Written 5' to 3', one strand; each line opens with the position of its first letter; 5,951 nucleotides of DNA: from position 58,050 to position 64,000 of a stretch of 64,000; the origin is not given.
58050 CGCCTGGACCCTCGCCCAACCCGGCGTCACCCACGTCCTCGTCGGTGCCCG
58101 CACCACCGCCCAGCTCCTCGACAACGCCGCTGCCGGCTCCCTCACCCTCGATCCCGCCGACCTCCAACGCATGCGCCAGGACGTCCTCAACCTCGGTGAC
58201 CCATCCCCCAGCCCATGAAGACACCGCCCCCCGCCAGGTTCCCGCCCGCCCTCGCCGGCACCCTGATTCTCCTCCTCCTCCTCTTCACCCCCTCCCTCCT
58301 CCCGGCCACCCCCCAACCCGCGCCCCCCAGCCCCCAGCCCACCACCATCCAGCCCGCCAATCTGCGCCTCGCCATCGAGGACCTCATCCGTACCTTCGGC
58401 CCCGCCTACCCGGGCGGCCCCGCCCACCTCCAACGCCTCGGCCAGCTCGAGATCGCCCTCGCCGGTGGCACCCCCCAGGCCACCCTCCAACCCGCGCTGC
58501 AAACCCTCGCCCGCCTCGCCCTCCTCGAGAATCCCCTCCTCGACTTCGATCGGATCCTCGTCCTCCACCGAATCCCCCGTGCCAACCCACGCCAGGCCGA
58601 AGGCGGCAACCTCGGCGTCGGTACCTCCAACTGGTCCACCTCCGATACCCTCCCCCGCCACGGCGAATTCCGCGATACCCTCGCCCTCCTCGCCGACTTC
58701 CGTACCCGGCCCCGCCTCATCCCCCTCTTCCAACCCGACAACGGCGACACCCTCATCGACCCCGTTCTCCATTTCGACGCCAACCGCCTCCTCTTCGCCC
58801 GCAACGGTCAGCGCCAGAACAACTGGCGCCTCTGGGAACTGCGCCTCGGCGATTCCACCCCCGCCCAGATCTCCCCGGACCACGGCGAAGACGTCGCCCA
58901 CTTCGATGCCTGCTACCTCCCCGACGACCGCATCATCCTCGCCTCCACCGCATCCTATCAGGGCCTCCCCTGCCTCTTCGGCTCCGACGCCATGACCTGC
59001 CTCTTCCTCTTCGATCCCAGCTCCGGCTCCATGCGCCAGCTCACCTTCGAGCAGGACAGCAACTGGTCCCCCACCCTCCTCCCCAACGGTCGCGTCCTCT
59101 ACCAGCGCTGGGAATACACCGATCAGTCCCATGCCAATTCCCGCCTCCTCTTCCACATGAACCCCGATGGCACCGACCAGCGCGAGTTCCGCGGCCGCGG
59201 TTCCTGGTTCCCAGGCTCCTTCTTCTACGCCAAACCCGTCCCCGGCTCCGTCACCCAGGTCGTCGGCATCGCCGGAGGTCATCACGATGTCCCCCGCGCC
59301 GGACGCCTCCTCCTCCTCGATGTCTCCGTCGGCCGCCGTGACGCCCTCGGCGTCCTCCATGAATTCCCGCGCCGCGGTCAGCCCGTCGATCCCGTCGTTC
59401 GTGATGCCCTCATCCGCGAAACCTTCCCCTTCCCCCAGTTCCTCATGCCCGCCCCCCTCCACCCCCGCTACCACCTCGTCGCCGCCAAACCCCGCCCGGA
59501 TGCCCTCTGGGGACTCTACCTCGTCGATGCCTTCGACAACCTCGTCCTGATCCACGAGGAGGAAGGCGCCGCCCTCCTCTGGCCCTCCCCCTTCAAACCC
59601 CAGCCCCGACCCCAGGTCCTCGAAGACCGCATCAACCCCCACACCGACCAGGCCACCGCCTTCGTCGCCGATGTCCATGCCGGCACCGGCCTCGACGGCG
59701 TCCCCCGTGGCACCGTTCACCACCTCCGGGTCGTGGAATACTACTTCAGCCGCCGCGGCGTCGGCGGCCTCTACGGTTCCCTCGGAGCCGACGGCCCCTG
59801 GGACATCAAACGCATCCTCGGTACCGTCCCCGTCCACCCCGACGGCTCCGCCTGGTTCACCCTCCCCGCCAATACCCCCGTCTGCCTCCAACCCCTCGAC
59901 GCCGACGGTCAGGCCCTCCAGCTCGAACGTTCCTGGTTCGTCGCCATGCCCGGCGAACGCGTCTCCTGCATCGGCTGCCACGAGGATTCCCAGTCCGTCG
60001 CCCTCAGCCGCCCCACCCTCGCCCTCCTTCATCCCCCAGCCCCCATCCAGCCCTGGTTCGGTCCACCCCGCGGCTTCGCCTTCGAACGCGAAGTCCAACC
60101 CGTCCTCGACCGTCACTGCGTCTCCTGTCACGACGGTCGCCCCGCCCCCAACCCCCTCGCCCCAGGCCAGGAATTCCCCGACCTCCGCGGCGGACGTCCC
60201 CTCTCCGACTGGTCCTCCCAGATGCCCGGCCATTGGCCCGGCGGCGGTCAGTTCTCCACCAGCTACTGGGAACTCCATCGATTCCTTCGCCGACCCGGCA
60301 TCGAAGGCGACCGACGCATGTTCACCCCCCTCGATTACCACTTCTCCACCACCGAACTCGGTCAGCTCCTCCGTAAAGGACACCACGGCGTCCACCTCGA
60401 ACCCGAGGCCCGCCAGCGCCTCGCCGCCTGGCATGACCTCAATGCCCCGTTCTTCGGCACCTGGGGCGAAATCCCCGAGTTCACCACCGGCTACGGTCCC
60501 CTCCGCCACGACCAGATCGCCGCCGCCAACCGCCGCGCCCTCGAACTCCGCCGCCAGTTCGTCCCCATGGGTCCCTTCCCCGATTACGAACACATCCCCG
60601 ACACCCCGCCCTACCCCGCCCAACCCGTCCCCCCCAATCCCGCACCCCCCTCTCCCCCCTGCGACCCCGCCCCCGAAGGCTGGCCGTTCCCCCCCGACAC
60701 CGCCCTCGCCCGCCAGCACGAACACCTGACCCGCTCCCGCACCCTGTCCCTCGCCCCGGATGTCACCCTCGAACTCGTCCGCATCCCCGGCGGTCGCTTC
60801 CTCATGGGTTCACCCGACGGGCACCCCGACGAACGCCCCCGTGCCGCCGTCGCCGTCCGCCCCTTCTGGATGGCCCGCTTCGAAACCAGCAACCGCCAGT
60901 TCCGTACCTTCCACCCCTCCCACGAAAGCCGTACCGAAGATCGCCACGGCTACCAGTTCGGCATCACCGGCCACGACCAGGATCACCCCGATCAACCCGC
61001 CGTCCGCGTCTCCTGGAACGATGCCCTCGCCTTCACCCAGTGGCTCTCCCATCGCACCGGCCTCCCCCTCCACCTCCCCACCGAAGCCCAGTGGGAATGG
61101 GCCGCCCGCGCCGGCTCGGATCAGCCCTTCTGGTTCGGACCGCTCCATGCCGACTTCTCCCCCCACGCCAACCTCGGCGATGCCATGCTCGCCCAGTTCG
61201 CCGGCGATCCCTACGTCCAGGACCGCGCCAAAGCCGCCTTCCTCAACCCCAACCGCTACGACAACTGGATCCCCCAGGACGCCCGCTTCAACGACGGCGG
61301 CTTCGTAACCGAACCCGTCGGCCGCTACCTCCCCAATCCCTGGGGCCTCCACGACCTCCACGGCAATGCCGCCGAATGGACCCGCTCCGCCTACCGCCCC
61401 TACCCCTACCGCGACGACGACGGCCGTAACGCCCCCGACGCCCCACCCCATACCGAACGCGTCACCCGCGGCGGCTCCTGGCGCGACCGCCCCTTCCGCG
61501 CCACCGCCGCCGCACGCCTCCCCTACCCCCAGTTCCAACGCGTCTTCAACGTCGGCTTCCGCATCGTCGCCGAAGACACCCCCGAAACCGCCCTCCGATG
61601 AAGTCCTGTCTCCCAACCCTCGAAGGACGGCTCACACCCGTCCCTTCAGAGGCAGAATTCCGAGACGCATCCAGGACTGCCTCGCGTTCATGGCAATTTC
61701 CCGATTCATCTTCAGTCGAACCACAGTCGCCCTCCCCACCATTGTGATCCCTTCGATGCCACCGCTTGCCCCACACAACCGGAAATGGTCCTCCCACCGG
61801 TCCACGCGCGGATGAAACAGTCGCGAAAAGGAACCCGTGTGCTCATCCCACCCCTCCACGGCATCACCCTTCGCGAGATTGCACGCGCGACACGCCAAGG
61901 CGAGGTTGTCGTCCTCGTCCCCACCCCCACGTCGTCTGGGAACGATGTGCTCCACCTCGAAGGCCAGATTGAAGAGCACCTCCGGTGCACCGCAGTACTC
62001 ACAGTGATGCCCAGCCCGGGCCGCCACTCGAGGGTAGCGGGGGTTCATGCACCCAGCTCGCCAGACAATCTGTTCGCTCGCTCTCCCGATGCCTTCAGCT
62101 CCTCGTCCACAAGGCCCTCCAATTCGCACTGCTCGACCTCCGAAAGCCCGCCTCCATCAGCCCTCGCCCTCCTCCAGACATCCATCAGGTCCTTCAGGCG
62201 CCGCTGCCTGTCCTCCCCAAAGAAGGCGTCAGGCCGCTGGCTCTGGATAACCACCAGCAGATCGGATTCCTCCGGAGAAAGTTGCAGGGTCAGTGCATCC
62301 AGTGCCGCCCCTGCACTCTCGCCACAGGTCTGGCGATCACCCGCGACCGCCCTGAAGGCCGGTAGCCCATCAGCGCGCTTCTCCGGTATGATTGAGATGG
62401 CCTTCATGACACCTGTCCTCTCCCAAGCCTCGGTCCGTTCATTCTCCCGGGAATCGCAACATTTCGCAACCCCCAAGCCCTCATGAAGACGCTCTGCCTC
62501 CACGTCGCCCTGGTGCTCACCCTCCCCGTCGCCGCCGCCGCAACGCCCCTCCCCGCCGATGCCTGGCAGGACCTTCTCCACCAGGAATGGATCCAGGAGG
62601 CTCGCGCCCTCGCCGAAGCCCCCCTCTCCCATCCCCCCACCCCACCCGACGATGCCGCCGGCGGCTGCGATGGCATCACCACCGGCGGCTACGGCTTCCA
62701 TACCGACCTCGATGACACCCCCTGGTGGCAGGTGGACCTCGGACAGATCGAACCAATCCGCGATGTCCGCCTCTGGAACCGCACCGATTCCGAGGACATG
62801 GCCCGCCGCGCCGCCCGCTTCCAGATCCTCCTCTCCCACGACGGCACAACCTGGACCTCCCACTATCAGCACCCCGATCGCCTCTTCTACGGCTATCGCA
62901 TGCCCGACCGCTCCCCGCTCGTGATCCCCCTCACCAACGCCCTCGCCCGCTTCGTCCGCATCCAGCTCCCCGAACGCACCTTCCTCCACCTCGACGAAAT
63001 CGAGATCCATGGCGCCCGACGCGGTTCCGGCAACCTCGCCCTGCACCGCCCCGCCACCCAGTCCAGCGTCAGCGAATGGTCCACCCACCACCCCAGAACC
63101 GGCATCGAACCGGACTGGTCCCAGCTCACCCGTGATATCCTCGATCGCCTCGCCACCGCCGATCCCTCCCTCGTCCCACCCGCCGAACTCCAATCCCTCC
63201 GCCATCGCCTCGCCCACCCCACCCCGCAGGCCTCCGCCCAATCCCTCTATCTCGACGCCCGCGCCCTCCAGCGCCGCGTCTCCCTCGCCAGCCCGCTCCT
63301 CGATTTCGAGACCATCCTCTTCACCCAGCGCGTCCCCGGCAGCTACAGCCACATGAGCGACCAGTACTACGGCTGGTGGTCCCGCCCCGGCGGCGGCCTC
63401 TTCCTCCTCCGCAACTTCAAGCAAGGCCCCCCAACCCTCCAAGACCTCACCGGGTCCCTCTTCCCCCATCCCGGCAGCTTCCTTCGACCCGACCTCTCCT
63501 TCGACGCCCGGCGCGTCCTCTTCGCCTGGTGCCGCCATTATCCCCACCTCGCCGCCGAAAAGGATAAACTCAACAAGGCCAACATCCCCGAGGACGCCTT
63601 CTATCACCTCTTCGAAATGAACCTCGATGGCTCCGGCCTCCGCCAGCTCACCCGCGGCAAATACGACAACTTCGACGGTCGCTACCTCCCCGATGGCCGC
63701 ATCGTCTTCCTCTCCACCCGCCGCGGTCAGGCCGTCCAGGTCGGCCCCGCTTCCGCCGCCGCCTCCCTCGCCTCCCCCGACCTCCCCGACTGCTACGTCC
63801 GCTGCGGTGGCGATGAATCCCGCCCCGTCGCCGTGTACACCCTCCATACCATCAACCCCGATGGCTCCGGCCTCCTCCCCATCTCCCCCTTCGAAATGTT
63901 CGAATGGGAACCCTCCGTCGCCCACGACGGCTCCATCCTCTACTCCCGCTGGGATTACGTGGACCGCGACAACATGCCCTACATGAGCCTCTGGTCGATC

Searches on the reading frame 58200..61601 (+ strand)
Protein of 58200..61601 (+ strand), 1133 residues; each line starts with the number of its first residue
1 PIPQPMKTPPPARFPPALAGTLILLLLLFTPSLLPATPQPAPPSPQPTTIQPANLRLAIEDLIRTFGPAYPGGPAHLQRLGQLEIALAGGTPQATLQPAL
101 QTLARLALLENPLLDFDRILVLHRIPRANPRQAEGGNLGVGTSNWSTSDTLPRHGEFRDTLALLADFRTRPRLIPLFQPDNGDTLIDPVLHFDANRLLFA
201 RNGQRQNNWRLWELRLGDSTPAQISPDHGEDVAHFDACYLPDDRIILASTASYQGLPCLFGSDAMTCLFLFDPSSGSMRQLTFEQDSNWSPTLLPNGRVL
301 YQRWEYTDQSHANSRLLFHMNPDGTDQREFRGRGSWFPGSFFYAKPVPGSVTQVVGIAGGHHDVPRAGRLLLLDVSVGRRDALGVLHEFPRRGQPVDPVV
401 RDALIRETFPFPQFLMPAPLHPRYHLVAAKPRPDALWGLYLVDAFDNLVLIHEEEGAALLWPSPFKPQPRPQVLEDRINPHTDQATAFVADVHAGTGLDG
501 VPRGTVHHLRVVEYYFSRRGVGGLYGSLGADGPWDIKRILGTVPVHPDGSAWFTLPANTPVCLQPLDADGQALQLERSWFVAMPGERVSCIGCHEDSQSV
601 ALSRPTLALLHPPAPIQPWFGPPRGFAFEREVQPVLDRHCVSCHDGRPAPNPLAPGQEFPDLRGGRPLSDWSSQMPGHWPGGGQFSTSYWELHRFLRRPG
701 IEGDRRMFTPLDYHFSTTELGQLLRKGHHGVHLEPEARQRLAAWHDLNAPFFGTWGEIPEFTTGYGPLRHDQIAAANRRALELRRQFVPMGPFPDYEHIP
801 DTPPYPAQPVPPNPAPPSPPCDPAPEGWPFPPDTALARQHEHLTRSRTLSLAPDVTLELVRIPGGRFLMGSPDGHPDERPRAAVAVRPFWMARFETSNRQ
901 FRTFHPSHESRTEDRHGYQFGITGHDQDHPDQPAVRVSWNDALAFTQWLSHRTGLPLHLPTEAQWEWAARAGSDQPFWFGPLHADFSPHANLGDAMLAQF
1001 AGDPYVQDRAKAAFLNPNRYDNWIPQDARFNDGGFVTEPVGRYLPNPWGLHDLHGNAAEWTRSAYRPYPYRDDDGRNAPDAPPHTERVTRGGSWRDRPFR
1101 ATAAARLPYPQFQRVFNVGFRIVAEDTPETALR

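Call 48: search_protein_families(library=pfam, proteins=[window:58200-61601:+], max_evalue=0.00001)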
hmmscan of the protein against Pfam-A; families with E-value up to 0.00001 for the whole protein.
window:58200-61601:+ (1133 aa): 2 families
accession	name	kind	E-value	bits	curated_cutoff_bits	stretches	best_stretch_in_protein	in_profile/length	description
PF03781.23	FGE-sulfatase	-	3e-44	152.1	23.3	1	858-1123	4-254/255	Sulfatase-modifying factor enzyme 1-like domain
PF18582.6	HZS_alpha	-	6.4e-30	104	26.6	1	504-595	1-98/98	Hydrazine synthase alpha subunit middle domain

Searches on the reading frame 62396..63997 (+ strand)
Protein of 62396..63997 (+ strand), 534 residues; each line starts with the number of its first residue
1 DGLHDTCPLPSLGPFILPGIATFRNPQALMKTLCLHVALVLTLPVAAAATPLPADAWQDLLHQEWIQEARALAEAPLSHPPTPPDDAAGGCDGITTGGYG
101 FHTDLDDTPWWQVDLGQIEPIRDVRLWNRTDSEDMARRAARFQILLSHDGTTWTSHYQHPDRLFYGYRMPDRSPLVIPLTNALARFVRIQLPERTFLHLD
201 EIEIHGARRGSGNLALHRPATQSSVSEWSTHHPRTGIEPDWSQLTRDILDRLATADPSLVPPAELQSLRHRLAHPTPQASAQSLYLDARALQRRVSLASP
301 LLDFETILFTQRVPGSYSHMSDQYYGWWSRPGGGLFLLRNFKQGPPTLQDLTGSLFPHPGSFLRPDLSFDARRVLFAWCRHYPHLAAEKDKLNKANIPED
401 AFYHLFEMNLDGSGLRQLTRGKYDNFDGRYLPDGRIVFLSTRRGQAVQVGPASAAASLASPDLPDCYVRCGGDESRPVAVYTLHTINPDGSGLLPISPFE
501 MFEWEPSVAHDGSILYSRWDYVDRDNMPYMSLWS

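Call 48: search_protein_families(library=pfam, proteins=[window:62396-63997:+], max_evalue=0.00001)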
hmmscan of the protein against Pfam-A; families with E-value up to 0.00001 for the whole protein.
window:62396-63997:+ (534 aa): 2 families
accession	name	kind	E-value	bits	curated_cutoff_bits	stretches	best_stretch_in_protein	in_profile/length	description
PF22633.2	F5_F8_type_C_2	-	2e-11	44.8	27.8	1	92-158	4-67/91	NedA-like, galactose-binding domain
PF00754.31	F5_F8_type_C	-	3e-11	44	28.2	1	100-193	25-114/127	F5/8 type C domain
